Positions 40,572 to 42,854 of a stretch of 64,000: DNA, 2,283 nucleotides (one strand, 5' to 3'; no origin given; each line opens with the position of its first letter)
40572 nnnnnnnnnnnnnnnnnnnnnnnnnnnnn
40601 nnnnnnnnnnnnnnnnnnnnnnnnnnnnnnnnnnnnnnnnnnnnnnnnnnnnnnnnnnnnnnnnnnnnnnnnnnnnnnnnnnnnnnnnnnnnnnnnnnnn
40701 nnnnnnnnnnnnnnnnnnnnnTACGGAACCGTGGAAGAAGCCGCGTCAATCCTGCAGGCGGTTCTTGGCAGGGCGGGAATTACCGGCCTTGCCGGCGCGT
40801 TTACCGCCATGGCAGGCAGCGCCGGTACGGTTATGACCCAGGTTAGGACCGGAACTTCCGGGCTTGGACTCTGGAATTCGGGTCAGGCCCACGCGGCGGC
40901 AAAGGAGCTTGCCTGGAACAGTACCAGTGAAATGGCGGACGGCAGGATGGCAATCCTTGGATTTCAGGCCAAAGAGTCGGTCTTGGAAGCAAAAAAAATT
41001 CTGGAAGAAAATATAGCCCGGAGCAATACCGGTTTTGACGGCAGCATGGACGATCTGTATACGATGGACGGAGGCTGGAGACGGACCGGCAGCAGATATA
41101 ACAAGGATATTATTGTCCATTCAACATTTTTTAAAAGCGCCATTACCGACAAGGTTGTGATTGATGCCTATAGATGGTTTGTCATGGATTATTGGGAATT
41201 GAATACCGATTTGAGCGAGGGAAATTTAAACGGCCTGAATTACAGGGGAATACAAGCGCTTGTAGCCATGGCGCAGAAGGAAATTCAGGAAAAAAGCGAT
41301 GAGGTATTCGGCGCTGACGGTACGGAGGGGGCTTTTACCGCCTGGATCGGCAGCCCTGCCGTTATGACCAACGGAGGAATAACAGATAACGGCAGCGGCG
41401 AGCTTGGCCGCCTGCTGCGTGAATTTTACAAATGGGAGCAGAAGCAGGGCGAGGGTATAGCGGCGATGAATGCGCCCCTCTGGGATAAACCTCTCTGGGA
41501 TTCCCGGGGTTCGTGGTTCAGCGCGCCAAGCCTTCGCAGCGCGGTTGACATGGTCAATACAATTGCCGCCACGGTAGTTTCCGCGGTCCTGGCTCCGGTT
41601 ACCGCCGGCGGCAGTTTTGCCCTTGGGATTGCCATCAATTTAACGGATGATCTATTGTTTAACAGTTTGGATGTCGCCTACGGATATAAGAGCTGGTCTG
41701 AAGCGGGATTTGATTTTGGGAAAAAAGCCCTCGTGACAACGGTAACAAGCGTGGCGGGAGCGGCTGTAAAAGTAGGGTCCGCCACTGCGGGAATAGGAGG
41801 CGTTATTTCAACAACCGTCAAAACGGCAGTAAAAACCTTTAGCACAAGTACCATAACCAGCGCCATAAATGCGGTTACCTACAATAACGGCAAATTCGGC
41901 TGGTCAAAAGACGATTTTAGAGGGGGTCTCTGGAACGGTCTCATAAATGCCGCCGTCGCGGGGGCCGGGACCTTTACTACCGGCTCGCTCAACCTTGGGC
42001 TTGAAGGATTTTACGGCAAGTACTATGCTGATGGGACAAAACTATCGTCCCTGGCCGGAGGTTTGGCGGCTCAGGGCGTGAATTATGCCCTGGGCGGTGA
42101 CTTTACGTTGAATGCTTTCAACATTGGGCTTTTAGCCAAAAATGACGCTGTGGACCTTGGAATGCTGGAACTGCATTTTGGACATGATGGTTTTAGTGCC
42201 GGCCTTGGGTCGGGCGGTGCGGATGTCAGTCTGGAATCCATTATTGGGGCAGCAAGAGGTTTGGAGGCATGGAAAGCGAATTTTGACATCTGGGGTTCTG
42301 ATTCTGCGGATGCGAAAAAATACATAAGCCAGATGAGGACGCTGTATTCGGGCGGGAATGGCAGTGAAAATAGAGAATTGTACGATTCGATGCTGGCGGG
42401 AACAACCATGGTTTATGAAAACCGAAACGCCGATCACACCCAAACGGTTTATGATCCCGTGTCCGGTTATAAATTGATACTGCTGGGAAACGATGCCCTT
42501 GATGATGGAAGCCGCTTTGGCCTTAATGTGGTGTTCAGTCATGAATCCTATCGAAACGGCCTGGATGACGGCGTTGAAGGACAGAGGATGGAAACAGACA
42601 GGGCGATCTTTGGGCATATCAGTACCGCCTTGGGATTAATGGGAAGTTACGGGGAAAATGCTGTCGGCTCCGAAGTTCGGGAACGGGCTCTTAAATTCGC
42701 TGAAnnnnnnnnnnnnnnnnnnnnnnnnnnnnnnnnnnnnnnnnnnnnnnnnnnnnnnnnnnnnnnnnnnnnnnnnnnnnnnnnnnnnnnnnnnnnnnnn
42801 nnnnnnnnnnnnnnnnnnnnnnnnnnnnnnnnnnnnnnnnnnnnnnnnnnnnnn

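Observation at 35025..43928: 2,967-aa Sec-signal giant protein with a polymorphic-toxin-like modular layout and no recognisable secretion partner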

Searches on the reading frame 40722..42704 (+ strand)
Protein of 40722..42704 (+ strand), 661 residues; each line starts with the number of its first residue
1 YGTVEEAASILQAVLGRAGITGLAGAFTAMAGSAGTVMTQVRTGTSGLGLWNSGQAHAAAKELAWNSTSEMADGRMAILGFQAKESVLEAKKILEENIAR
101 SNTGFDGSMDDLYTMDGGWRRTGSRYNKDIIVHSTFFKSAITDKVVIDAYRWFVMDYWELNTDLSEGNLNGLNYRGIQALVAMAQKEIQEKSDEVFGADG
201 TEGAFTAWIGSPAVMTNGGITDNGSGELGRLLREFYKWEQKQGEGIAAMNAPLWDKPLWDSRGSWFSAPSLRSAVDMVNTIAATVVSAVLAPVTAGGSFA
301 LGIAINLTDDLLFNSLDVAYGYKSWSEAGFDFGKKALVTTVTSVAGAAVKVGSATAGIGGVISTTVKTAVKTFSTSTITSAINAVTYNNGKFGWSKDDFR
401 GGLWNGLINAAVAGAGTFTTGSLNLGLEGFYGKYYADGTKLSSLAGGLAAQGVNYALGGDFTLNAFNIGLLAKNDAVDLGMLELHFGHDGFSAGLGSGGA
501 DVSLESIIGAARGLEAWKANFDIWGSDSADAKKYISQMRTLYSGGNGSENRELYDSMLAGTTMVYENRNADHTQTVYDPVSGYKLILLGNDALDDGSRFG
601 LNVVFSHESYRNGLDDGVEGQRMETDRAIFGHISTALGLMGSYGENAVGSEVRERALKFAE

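Call 64: predict_structure(alignment_id=A5)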
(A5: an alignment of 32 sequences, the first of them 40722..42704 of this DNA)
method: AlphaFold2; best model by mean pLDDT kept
length: 661 residues; sequences in the alignment: 32
mean_pLDDT: 75.8   pTM: 0.56
mean pLDDT of the five models: 75.8, 74.4, 72.3, 67.3, 65.1
residues with pLDDT >= 90: 102; 70-90: 404; 50-70: 57; < 50: 98
segments of 3 or more residues with pLDDT < 50: 1-71, 287-299, 347-355, 473-477
pLDDT, mean of each block of 10 residues (from residue 1): 37 40 37 28 27 37 42 63 79 86 90 86 91 85 91 88 79 75 84 83 88 79 90 90 84 83 81 72 54 44 61 74 75 75 53 50 76 80 79 83 83 86 87 90 89 84 75 52 79 81 83 89 89 92 79 92 89 88 90 82 91 87 88 89 84 84 74
secondary structure, 60 per line:
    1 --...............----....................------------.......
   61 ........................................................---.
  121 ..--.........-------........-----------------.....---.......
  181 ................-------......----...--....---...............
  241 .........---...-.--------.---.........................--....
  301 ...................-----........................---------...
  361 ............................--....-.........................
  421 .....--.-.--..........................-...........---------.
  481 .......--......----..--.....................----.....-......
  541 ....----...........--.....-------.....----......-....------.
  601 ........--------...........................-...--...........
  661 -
elements in order: H3-17 H22-41 H54-116 E120-122 E125-133 E141-148 H166-170 H174-196 H204-209 E214-216 E219-222 H226-249 H271-294 H297-319 H325-348 H358-384 E385-388 E391-394 H396-425 H433-458 E460-467 E480-487 E490-495 H504-524 H529-533 H535-544 H549-559 E562-566 E574-578 E583-588 H590-593 H600-608 H617-643 H650-660

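Call 68: fold_search(model_id=the predicted structure, library=pdb)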
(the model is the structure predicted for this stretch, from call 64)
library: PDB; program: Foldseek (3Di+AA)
matches with E <= 10: 175; with E <= 0.001: 0
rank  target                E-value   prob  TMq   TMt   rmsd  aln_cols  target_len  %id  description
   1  7uw5_A                3.4e-01  0.06  0.08  0.08  32.3       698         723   10  EcMscK G924S mutant in a closed conformation (released 2022-11-23)
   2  7t5t                  5.6e-01  0.63  0.12  0.25   9.9       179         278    9  Structure of Thauera sp. K11 CapP (released 2022-09-14)
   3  7kek_A                8.0e-01  0.08  0.13  0.03  30.9       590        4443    9  Structure of the free outer-arm dynein in pre-parallel state (released 2021-09-29)
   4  7k58_A                8.4e-01  0.08  0.13  0.03  30.9       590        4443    9  Structure of outer-arm dyneins bound to microtubule with microtubule binding state 1(MTBS-1) (released 2021-09-29)
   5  6xr1                  8.8e-01  0.11  0.13  0.16  38.5       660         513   12  Computationally designed right-handed alpha/alpha single-chain toroid with 9 repeats (released 2021-07-14)
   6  5xbk_C                8.8e-01  0.10  0.12  0.18  17.3       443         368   11  Crystal structure of human Importin4 (released 2018-02-14)
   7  7ux1_A                8.8e-01  0.06  0.11  0.10  30.8       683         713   10  EcMscK in an Open Conformation (released 2022-11-23)
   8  9dze_f                1.1e+00  0.10  0.11  0.18  16.2       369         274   10  Computationally Designed Bifaceted Protein Nanomaterial pD5-14 (released 2024-10-30)
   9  3v2y                  1.2e+00  0.05  0.09  0.11  27.8       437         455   12  Crystal Structure of a Lipid G protein-Coupled Receptor at 2.80A (released 2012-02-15)
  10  7vq3_A                1.3e+00  0.06  0.09  0.13  21.5       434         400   12  The apo-state AtALMT1 structures at pH 5 (ALMT1apo/pH5) (released 2021-12-01)
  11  9cf8_G                1.5e+00  0.13  0.07  0.17  26.2       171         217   10  Cryo-EM structure of human kidney V-ATPase state 1 (released 2025-08-06)
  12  9dze_K                1.6e+00  0.08  0.10  0.16  21.7       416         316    8  Computationally Designed Bifaceted Protein Nanomaterial pD5-14 (released 2024-10-30)
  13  9vsp_A                1.7e+00  0.05  0.10  0.13  23.0       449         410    8  The DCY1020-bound structure of TMEM175 (released 2025-09-17)
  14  6wlz_G                1.8e+00  0.09  0.06  0.17  26.9       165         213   13  The V1 region of human V-ATPase in state 1 (focused refinement) (released 2020-11-11)
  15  9bra_7                1.9e+00  0.09  0.06  0.16  27.3       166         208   13  Intact V-ATPase State 2 and synaptophysin complex in mouse brain isolated synaptic vesicles (released 2024-06-19)
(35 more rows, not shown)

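Call 73: fold_search(model_id=the predicted structure, library=viral)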
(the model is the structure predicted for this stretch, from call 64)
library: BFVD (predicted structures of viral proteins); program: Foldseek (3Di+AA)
matches with E <= 10: 193; with E <= 0.001: 0
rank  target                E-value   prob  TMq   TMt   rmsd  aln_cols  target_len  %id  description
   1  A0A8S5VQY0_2          4.6e-02  0.15  0.11  0.09  39.7       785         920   11  (no name in the UniProt tables at hand)
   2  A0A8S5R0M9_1          8.0e-02  0.13  0.11  0.10  36.6       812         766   10  Chromosome segregation ATPase [Siphoviridae sp. ctyvQ1]
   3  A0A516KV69            1.2e-01  0.18  0.14  0.12  21.8       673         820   12  (no name in the UniProt tables at hand)
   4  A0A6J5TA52            1.6e-01  0.23  0.12  0.10  24.2       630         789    9  Uncharacterized protein [uncultured Caudovirales phage]
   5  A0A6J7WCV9            2.3e-01  0.08  0.10  0.08  25.9       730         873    9  TtsA-like Glycoside hydrolase family 108 domain-containing protein [uncultured Caudovirales phage]
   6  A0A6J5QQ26            3.0e-01  0.30  0.12  0.11  23.1       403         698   10  Peptidase M23 [uncultured Caudovirales phage]
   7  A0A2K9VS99            3.1e-01  0.96  0.12  0.45   5.0       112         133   13  XE [Mythimna unipuncta nucleopolyhedrovirus]
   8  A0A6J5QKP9            3.6e-01  0.06  0.08  0.11  36.8       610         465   12  Uncharacterized protein [uncultured Caudovirales phage]
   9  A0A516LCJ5            3.7e-01  0.20  0.16  0.16  42.0       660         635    9  (no name in the UniProt tables at hand)
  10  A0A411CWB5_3          4.7e-01  0.03  0.08  0.05  44.1       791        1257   12  (no name in the UniProt tables at hand)
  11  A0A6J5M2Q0            4.9e-01  0.84  0.11  0.33   9.8       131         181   17  IrrE N-terminal-like domain-containing protein [uncultured Caudovirales phage]
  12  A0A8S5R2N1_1          4.9e-01  0.04  0.08  0.05  36.5       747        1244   12  Tail tape measure protein [Siphoviridae sp. ct6d71]
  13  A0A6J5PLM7            5.1e-01  0.07  0.10  0.09  42.3       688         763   11  Uncharacterized protein [uncultured Caudovirales phage]
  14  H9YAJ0                5.1e-01  0.06  0.09  0.09  26.9       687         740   10  Internal virion protein C [Vibrio phage VP3]
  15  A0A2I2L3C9            6.7e-01  0.35  0.09  0.15  13.2       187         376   13  SprT-like protein [Orpheovirus IHUMI-LCC2]
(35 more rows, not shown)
